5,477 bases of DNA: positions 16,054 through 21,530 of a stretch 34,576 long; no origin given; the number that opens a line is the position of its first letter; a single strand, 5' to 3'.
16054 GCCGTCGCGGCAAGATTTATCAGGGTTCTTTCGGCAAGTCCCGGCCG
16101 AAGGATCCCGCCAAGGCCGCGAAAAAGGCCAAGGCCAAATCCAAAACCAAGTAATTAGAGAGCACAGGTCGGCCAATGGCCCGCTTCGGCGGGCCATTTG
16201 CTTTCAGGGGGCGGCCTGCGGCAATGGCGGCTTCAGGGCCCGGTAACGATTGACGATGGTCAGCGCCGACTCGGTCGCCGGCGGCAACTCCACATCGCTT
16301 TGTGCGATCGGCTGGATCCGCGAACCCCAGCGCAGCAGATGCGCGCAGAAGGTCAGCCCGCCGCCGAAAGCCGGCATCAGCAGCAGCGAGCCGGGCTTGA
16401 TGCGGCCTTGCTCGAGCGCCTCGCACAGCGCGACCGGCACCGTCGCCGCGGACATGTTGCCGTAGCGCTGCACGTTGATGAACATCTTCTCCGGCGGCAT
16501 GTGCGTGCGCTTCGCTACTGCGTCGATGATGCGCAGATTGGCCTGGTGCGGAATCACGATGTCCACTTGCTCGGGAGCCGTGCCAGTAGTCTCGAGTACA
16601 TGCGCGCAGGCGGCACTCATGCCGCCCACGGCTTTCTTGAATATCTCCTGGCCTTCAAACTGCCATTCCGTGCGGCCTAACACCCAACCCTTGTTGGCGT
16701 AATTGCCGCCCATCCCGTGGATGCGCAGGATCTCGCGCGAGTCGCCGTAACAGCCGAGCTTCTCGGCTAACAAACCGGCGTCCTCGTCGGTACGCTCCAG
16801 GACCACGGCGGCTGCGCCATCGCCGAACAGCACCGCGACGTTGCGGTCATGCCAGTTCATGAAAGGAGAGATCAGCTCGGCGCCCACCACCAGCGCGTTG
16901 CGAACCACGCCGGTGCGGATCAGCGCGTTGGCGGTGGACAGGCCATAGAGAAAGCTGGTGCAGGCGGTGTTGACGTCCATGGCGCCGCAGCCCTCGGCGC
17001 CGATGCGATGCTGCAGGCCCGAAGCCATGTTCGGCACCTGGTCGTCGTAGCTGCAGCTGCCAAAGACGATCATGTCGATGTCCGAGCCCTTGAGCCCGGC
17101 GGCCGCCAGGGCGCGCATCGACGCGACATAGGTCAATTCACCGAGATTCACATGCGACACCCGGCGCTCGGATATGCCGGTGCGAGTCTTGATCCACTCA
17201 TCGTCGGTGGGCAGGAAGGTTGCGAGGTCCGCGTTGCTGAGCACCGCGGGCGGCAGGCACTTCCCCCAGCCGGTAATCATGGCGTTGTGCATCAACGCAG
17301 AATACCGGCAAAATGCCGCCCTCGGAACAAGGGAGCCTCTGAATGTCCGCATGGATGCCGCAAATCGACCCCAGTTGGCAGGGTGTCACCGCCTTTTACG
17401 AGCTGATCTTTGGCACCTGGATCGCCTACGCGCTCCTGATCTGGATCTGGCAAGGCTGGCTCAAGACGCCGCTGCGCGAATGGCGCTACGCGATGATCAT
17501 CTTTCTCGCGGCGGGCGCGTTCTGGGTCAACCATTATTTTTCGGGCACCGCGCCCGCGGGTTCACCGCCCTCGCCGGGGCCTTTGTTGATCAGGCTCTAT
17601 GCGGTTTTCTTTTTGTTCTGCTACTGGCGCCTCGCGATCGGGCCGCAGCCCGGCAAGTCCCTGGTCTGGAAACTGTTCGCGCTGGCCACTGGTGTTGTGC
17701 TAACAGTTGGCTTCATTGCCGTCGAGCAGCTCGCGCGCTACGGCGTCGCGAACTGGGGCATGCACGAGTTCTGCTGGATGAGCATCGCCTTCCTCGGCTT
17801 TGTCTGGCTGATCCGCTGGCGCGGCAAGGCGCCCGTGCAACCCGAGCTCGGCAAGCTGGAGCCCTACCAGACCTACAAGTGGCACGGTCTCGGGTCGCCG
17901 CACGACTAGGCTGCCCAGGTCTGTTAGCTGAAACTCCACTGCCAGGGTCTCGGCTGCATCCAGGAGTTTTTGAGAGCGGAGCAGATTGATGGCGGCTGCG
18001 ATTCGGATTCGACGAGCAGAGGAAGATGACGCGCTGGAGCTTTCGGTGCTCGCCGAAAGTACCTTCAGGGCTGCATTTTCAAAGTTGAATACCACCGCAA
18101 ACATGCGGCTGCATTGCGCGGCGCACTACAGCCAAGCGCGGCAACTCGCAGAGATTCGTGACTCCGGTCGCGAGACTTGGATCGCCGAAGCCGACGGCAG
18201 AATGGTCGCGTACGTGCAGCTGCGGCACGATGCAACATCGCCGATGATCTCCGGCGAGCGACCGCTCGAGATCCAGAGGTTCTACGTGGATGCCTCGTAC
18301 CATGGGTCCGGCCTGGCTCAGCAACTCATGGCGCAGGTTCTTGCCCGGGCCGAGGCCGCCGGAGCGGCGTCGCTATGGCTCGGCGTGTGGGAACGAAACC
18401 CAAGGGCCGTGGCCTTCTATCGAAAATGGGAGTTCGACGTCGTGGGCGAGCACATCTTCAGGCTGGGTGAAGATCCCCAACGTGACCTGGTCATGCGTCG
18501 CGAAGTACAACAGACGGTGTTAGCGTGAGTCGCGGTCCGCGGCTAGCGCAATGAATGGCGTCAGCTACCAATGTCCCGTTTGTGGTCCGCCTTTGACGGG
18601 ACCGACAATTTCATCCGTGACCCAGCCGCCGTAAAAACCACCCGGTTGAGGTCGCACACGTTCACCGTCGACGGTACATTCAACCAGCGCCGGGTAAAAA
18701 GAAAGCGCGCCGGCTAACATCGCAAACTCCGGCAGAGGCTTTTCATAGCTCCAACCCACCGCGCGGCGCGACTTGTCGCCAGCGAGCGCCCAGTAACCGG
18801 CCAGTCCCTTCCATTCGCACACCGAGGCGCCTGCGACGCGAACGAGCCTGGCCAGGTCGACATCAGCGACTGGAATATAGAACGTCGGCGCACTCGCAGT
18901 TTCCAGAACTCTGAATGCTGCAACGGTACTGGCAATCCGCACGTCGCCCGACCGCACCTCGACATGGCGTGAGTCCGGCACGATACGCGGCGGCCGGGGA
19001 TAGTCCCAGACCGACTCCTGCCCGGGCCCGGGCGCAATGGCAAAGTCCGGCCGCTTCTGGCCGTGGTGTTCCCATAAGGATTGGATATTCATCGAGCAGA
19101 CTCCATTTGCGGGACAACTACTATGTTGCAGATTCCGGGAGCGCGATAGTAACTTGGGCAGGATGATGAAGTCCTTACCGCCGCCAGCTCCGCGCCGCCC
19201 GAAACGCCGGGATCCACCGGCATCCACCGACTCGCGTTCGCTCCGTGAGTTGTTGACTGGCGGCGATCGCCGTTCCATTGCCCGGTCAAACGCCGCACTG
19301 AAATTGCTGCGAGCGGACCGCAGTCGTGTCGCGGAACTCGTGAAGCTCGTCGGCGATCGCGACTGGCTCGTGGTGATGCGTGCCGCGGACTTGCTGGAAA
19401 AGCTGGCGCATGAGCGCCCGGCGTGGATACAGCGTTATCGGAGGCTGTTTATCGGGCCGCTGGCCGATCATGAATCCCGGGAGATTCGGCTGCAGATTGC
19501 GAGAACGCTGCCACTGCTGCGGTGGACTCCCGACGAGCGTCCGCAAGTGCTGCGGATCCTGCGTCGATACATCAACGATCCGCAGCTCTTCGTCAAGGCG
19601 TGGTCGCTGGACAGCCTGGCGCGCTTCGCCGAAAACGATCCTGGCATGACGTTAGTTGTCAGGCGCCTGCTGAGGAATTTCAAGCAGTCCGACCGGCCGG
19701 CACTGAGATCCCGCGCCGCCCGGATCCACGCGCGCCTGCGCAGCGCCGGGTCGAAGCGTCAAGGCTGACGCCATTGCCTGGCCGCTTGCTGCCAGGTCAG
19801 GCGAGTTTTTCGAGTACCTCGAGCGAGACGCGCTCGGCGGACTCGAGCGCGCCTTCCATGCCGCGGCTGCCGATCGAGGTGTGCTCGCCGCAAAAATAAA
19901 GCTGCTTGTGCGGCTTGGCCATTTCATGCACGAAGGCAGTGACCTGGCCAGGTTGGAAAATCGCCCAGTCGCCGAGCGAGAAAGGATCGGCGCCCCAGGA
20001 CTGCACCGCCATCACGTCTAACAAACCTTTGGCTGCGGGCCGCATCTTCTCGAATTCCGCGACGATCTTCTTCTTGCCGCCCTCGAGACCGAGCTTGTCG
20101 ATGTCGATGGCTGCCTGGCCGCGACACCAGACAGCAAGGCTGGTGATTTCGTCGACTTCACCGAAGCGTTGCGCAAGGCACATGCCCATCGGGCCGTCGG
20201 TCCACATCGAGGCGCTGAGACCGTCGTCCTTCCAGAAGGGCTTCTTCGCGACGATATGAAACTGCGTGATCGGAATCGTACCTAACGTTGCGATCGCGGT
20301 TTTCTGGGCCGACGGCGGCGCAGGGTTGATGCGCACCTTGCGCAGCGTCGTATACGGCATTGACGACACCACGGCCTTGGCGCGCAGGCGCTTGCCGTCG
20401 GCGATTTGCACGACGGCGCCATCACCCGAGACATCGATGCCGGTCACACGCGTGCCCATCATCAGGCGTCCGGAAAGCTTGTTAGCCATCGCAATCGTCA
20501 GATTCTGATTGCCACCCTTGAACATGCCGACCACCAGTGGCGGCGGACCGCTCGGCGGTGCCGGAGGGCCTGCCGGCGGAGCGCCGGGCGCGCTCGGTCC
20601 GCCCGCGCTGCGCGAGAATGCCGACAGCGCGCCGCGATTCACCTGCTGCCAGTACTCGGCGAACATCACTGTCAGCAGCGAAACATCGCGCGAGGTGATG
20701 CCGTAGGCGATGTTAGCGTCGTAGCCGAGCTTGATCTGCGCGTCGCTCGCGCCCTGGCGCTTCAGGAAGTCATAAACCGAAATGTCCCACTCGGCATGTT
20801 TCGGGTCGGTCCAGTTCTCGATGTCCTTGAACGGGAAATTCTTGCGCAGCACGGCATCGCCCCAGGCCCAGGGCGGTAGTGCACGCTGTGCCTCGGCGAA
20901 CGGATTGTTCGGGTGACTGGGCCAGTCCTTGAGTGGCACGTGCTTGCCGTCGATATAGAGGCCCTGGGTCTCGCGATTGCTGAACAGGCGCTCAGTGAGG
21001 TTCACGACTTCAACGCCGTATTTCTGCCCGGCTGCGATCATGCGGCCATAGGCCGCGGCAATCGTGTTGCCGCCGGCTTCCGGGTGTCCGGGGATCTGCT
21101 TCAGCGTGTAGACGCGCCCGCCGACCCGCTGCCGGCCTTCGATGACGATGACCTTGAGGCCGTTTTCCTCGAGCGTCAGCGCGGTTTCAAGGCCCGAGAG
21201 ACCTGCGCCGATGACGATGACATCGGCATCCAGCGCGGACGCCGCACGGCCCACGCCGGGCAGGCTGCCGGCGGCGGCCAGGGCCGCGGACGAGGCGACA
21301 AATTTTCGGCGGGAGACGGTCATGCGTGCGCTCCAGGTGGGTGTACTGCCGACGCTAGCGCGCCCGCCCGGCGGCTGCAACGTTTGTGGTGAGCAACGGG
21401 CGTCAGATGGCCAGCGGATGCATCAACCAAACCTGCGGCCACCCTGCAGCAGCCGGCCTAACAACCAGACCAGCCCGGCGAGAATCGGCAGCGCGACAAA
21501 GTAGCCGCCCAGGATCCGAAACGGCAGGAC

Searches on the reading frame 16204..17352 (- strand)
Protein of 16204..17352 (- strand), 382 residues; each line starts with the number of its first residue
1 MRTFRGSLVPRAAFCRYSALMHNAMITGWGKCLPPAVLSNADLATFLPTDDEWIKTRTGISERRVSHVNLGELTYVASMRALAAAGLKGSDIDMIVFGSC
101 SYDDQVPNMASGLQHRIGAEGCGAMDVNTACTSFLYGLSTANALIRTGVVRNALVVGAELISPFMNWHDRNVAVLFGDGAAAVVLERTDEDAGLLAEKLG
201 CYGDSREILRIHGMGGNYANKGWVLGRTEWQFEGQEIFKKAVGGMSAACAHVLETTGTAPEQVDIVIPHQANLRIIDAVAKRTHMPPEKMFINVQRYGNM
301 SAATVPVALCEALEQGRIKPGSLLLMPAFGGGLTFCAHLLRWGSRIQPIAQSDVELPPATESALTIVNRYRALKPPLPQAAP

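Call 36: search_protein_families(library=pfam, proteins=[window:16204-17352:-], max_evalue=0.00001)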
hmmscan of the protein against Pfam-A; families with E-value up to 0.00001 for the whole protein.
window:16204-17352:- (382 aa): 3 families
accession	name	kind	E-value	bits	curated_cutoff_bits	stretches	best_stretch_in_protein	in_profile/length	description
PF08541.16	ACP_syn_III_C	-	1.6e-35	121.6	26.6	1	253-342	1-90/90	3-Oxoacyl-[acyl-carrier-protein (ACP)] synthase III C terminal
PF08545.16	ACP_syn_III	-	1.2e-28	99.2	24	1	125-203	1-80/80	3-Oxoacyl-[acyl-carrier-protein (ACP)] synthase III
PF00108.29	Thiolase_N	-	4.4e-08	33.3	26.4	1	56-169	9-123/260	Thiolase, N-terminal domain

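Call 37: search_protein_families(library=ncbifam, proteins=[window:16204-17352:-], max_evalue=0.00001)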
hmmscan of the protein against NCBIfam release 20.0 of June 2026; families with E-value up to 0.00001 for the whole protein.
window:16204-17352:- (382 aa): 17 families
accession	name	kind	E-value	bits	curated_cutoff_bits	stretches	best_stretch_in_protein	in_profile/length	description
NF006829.0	PRK09352.1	subfamily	4.1e-110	367.7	249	1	21-342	2-321/322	beta-ketoacyl-ACP synthase 3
TIGR00747.1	fabH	subfamily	1.8e-98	329.6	292.1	1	23-342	2-322/322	beta-ketoacyl-ACP synthase III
NF004623.0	PRK05963.1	equivalog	1.2e-64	218.7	437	1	21-341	3-327/328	beta-ketoacyl-ACP synthase III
NF005541.0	PRK07204.1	equivalog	2.2e-52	178.5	402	1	22-340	3-327/329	beta-ketoacyl-ACP synthase III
NF005703.0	PRK07515.1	equivalog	9.4e-38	130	304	1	70-341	96-371/373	beta-ketoacyl-ACP synthase III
NF005308.0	PRK06840.1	equivalog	2.3e-30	105.8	315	1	23-344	4-337/339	3-oxoacyl-ACP synthase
NF006720.0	PRK09258.1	equivalog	8.8e-30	104.2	285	1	50-342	39-338/338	3-oxoacyl-ACP synthase III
NF003274.0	PRK04262.1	equivalog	6.3e-25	87.9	244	1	24-346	3-312/347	hydroxymethylglutaryl-CoA synthase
NF009519.0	PRK12880.1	equivalog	8.6e-25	87.8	436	1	57-340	45-336/353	beta-ketoacyl-ACP synthase III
NF005293.2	PRK06816.1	subfamily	5.3e-13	48.8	450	0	71-167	63-158/378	StlD/DarB family beta-ketosynthase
TIGR00748.1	HMG_CoA_syn_Arc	equivalog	8.6e-13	48.2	353.35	1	24-336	2-301/345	hydroxymethylglutaryl-CoA synthase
NF053539.1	resorcinol_DarB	exception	1.9e-09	37.1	550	0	250-326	278-359/377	dialkylresorcinol biosynthesis protein DarB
NF004720.0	PRK06064.1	subfamily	3.2e-07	29.5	420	1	67-161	19-115/389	thiolase domain-containing protein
TIGR01930.1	AcCoA-C-Actrans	subfamily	2e-06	27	240.55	1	57-171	6-123/385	acetyl-CoA C-acyltransferase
NF009228.0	PRK12578.1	subfamily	2.5e-06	26.4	485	1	66-160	19-113/387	thiolase domain-containing protein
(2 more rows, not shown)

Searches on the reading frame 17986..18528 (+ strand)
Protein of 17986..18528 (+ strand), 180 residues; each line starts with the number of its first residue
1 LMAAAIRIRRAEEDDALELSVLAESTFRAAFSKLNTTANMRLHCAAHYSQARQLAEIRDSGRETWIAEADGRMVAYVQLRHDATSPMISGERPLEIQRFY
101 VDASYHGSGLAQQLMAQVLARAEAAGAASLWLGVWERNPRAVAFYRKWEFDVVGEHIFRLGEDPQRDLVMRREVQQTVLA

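Call 36: search_protein_families(library=pfam, proteins=[window:17986-18528:+], max_evalue=0.00001)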
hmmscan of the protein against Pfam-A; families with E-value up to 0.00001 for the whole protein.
window:17986-18528:+ (180 aa): 3 families
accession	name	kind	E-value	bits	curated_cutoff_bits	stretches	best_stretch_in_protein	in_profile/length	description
PF00583.31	Acetyltransf_1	-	2.5e-17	63.6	20.7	1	48-149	19-115/116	Acetyltransferase (GNAT) family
PF13508.13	Acetyltransf_7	-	2.1e-12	47.7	27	1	62-150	3-82/84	Acetyltransferase (GNAT) domain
PF13673.13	Acetyltransf_10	-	9.3e-12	45.5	23.6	1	47-157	15-114/128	Acetyltransferase (GNAT) domain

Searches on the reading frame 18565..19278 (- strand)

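Call 36: search_protein_families(library=pfam, proteins=[window:18565-19278:-], max_evalue=0.00001)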
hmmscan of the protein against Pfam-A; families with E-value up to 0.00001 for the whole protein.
window:18565-19278:- (237 aa): 1 family
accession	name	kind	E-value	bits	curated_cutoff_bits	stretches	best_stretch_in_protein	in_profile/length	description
PF04248.19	NTP_transf_9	-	2.3e-23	82.3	22.1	1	106-196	1-92/93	Domain of unknown function (DUF427)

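Call 37: search_protein_families(library=ncbifam, proteins=[window:18565-19278:-], max_evalue=0.00001)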
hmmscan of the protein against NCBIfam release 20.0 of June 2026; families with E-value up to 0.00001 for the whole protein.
window:18565-19278:- (237 aa): 0 families

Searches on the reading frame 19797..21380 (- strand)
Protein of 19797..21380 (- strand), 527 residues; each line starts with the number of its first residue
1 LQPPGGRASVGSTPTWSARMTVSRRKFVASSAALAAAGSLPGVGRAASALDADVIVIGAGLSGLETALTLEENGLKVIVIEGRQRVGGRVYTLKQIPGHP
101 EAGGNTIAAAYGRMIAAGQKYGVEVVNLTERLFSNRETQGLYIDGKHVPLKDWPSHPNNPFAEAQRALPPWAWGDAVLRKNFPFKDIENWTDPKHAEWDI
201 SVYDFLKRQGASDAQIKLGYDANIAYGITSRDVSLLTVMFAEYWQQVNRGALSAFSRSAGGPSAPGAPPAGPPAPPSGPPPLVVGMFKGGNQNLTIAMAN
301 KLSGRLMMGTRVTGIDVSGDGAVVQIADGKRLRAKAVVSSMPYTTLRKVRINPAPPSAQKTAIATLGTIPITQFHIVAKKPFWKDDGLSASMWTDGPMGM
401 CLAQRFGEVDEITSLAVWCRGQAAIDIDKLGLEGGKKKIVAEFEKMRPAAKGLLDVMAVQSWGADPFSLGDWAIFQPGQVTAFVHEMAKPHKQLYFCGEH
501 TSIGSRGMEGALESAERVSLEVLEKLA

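Call 36: search_protein_families(library=pfam, proteins=[window:19797-21380:-], max_evalue=0.00001)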
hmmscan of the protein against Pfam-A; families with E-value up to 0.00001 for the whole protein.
window:19797-21380:- (527 aa): 7 families
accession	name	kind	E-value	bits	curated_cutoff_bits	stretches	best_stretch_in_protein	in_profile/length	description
PF01593.30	Amino_oxidase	-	2.7e-47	162.5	19.8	1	61-522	1-442/443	Flavin containing amine oxidoreductase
PF13450.12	NAD_binding_8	-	7.8e-09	36.1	21.9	1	56-102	1-47/68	NAD(P)-binding Rossmann-like domain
PF01266.30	DAO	-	2.1e-08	34.5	27.9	0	53-87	1-35/353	FAD dependent oxidoreductase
PF00890.30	FAD_binding_2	-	3.1e-08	33.7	20.4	1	53-88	1-36/414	FAD binding domain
PF07992.20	Pyr_redox_2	-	5.8e-07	29.7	26.1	1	53-116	2-58/291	Pyridine nucleotide-disulphide oxidoreductase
PF03486.20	HI0933_like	-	1.4e-06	28.4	50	0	53-90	2-39/244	HI0933-like protein Rossmann domain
PF01946.23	Thi4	-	4e-06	26.7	26.2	1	50-89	16-56/235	Thi4 family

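Call 37: search_protein_families(library=ncbifam, proteins=[window:19797-21380:-], max_evalue=0.00001)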
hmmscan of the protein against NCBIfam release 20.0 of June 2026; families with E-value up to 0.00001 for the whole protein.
window:19797-21380:- (527 aa): 22 families
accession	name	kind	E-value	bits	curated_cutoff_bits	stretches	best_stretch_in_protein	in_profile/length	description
TIGR03467.1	HpnE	equivalog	2.6e-12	46.8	283.05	1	54-92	1-39/430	hydroxysqualene dehydroxylase HpnE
NF005560.0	PRK07233.1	equivalog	5.1e-11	42.1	252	1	54-151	3-95/435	hypothetical protein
TIGR00562.1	proto_IX_ox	equivalog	6.8e-11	41.4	97.85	1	52-125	3-78/470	protoporphyrinogen oxidase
TIGR02734.1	crtI_fam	subfamily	8.5e-11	41.2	238.1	1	54-95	1-42/504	phytoene desaturase family protein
NF045637.1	carotdesatCrtDProt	equivalog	5.6e-10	38.3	580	1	54-104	1-51/485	1-hydroxycarotenoid 3,4-desaturase CrtD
NF008845.0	PRK11883.1-5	equivalog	1.9e-07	29.8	560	0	53-95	6-54/468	protoporphyrinogen oxidase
NF005548.0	PRK07208.1-4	equivalog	2.1e-07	29.9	389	0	53-93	5-45/488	hypothetical protein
NF008841.0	PRK11883.1-1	equivalog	2.4e-07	30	517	0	53-94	5-49/453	protoporphyrinogen oxidase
NF005547.0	PRK07208.1-3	equivalog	2.6e-07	29.7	380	0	53-92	6-45/465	hypothetical protein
NF003585.0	PRK05249.1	equivalog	3e-07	29.4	465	1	50-97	5-52/464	Si-specific NAD(P)(+) transhydrogenase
NF050086.1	pipecolate_AmaA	exception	3.4e-07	29.3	600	1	49-84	23-58/425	L-pipecolate oxidase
NF040770.1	hetero_SS_HdrA2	exception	7.3e-07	27.7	1100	1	33-96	121-184/777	CoB-CoM heterodisulfide reductase HdrA2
TIGR01790.1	carotene-cycl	subfamily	9.9e-07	28.2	209.5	0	53-88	1-36/387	lycopene cyclase family protein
TIGR00292.1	TIGR00292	equivalog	1e-06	28.2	148.3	1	50-90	20-60/254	sulfide-dependent adenosine diphosphate thiazole synthase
NF006593.0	PRK09126.1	equivalog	1.1e-06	27.8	420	0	51-82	4-35/393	5-demethoxyubiquinol-8 5-hydroxylase UbiM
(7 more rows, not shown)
